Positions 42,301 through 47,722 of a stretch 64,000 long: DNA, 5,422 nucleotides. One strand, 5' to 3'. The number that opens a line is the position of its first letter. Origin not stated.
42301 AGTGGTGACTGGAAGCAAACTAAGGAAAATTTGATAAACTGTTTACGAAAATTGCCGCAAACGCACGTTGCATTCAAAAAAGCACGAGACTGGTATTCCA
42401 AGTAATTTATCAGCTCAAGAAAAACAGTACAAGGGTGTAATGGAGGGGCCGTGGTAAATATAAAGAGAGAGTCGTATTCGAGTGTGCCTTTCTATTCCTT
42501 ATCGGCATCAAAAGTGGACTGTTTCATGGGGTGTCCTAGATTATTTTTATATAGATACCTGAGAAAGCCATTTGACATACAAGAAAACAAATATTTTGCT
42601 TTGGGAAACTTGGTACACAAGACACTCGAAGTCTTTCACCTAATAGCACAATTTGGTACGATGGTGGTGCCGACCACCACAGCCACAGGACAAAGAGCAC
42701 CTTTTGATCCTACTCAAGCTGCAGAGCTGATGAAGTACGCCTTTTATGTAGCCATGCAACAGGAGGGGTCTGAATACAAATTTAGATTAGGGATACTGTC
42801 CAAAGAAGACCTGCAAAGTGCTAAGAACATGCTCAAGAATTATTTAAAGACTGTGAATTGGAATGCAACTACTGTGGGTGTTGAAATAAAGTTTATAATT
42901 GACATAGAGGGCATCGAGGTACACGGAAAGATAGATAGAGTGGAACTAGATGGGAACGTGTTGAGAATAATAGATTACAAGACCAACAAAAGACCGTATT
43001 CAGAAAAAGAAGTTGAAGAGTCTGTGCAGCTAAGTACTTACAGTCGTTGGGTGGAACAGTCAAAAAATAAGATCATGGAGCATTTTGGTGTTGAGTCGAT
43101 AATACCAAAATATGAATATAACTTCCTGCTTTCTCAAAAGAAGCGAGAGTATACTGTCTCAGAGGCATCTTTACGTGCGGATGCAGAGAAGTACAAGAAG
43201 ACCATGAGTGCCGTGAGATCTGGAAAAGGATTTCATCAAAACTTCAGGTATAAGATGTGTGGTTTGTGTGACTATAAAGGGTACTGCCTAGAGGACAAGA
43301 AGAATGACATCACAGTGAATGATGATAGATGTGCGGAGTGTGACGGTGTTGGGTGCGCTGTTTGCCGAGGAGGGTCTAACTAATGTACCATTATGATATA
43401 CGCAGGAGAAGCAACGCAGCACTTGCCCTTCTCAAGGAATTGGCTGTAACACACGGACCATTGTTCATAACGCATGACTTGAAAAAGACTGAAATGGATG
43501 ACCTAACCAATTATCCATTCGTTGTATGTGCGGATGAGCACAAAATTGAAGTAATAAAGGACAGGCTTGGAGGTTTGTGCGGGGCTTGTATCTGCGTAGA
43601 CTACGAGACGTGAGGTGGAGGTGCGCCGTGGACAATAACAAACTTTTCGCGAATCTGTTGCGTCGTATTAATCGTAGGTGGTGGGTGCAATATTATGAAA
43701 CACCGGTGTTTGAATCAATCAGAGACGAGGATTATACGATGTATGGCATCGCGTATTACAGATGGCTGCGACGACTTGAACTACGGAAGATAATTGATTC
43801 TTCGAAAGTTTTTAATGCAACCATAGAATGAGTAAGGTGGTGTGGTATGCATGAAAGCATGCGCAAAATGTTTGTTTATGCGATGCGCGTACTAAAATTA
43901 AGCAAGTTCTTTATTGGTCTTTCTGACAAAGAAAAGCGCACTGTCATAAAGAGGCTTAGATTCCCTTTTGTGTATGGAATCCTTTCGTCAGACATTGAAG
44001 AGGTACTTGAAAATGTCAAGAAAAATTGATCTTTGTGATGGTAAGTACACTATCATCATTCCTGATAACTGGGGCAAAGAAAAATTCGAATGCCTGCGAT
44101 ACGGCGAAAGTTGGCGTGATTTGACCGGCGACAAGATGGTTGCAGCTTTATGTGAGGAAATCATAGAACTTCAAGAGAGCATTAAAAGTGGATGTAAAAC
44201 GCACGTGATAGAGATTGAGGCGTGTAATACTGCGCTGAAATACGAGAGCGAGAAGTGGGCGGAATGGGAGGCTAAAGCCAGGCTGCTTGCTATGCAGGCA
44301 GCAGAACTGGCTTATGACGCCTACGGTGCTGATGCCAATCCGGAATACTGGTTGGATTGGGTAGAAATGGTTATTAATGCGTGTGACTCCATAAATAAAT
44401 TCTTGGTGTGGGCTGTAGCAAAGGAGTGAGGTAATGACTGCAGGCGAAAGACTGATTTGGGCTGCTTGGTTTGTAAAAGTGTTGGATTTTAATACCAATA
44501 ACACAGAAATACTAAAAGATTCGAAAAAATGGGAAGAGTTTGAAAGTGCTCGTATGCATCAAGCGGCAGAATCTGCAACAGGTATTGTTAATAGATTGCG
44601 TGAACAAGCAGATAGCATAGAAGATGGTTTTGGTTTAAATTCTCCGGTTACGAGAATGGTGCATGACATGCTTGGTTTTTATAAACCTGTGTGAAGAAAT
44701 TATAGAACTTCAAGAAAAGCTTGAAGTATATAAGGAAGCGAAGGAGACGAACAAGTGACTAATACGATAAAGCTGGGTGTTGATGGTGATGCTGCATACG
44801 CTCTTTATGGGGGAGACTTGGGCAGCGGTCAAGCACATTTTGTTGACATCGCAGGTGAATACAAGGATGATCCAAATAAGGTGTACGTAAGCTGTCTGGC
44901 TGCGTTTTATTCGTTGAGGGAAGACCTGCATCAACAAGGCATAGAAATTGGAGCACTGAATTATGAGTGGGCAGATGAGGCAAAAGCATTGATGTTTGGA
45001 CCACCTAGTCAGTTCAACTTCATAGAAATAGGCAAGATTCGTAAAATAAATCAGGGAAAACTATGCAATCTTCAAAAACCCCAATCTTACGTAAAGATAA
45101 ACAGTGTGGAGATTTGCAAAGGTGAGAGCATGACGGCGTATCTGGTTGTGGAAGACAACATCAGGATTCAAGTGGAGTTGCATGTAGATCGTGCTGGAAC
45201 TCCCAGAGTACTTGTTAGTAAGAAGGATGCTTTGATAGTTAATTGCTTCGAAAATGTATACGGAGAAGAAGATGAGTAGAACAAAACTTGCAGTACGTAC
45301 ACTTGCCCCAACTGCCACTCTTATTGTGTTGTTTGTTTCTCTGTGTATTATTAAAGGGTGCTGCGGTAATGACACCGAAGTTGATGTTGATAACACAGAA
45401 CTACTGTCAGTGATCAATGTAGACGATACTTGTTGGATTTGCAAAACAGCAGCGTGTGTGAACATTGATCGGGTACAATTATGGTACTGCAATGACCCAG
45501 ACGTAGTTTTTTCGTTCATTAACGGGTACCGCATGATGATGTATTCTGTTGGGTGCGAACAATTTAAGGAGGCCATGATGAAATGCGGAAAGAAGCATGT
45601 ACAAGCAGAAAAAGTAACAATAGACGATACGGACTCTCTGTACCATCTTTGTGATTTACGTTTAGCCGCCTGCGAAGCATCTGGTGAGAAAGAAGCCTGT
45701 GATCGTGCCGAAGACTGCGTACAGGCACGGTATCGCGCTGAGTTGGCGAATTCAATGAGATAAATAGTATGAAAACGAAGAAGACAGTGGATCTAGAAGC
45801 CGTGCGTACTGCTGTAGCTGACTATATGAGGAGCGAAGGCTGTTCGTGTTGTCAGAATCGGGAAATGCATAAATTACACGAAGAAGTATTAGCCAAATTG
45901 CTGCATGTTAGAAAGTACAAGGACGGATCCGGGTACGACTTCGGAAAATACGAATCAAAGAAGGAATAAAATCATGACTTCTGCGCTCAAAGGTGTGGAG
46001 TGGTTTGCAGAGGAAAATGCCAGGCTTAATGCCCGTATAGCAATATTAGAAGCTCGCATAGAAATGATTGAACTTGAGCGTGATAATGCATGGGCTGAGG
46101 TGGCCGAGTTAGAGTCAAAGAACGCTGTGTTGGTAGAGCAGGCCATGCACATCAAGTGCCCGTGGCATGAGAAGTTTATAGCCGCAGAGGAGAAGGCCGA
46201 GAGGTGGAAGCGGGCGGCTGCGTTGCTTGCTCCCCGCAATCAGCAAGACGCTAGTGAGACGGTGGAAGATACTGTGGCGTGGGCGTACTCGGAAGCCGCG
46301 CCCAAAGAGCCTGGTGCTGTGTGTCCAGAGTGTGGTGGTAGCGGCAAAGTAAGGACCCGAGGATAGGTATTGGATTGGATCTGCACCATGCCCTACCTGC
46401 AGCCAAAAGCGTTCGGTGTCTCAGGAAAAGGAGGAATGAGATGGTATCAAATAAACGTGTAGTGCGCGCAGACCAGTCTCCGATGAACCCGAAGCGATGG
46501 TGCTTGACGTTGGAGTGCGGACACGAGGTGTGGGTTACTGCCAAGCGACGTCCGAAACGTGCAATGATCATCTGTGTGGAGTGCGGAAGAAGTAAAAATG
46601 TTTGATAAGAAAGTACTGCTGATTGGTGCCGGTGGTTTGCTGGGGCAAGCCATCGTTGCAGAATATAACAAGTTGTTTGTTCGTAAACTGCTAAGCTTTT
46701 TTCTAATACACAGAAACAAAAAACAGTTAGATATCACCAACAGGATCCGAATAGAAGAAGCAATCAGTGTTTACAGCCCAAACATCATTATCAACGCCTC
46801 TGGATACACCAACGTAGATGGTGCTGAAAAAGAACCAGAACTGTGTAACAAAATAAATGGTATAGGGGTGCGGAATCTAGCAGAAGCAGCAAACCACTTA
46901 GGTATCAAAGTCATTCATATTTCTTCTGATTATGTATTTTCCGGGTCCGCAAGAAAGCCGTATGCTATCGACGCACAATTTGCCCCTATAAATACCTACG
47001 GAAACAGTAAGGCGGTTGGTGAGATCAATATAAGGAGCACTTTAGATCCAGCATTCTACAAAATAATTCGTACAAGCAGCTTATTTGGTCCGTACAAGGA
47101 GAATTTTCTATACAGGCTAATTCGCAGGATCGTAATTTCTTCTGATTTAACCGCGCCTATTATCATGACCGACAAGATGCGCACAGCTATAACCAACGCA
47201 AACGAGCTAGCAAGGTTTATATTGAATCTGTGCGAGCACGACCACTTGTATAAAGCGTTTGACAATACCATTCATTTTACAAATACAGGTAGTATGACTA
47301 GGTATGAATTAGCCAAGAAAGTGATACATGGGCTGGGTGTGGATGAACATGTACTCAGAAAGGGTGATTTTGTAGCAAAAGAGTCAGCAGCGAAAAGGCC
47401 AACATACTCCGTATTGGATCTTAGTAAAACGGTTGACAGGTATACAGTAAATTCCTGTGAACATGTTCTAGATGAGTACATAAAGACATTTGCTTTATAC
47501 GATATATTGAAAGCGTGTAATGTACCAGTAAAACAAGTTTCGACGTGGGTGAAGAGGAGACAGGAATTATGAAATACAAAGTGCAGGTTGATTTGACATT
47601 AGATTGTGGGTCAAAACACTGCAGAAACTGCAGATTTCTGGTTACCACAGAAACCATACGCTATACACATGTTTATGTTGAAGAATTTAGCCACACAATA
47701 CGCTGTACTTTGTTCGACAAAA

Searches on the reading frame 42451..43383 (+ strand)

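Call 22: search_protein_families(library=phrogs, proteins=[window:42451-43383:+], max_evalue=0.001)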
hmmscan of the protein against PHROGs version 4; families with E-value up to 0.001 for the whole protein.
window:42451-43383:+ (310 aa): 5 families
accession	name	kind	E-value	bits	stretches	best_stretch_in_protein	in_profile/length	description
phrog_69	-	DNA, RNA and nucleotide metabolism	1.7e-25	91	1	16-280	89-324/501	exonuclease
phrog_1218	-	DNA, RNA and nucleotide metabolism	2.7e-16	60.8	1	17-252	10-233/364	exonuclease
phrog_298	-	DNA, RNA and nucleotide metabolism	4.1e-06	27.3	1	120-249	130-259/293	exonuclease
phrog_33176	-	unknown function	2e-05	24.5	0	153-207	238-292/380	-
phrog_1706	-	DNA, RNA and nucleotide metabolism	0.00016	22.2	1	28-285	58-248/293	CRISPR/Cas system associated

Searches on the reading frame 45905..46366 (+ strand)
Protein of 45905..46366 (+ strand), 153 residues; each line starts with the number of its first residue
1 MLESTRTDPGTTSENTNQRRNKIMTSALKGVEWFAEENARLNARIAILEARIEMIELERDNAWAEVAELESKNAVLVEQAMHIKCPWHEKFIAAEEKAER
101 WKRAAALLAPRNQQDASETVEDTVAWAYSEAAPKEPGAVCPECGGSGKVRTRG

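Call 35: search_protein_families(library=pfam, proteins=[window:45905-46366:+], max_evalue=0.05)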
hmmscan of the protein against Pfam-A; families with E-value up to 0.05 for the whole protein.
window:45905-46366:+ (153 aa): 0 families

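Call 36: search_protein_families(library=phrogs, proteins=[window:45905-46366:+], max_evalue=0.05)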
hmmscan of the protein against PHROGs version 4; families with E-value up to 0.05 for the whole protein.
window:45905-46366:+ (153 aa): 2 families
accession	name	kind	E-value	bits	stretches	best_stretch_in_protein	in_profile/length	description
phrog_3931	-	unknown function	0.02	16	1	135-149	42-56/59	-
phrog_77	-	DNA, RNA and nucleotide metabolism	0.039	13.4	1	33-144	523-634/967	SbcC-like subunit of palindrome specific endonuclease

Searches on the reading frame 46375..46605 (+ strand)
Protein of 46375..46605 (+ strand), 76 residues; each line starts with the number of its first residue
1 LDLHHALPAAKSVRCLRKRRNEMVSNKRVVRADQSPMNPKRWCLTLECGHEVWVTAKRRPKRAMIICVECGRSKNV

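Call 35: search_protein_families(library=pfam, proteins=[window:46375-46605:+], max_evalue=0.05)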
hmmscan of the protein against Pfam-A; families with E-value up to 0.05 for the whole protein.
window:46375-46605:+ (76 aa): 3 families
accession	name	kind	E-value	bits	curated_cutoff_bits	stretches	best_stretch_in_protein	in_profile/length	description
PF11706.13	zf-CGNR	-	0.0027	17.9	24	1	32-59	15-42/44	CGNR zinc finger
PF05129.18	Zn_ribbon_Elf1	-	0.035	14.6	29.8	1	32-73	14-55/79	Transcription elongation factor Elf1 like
PF01485.27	IBR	-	0.039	14.5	24.3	0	37-72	15-49/65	IBR domain, a half RING-finger domain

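Call 36: search_protein_families(library=phrogs, proteins=[window:46375-46605:+], max_evalue=0.05)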
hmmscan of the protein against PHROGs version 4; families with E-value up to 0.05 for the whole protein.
window:46375-46605:+ (76 aa): 0 families

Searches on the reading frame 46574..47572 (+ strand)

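Call 22: search_protein_families(library=phrogs, proteins=[window:46574-47572:+], max_evalue=0.001)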
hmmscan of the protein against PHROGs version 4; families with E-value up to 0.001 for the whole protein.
window:46574-47572:+ (332 aa): 1 family
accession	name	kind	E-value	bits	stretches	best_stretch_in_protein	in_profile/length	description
phrog_540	-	DNA, RNA and nucleotide metabolism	4.7e-32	112.2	1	6-255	287-546/715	nucleotide-sugar epimerase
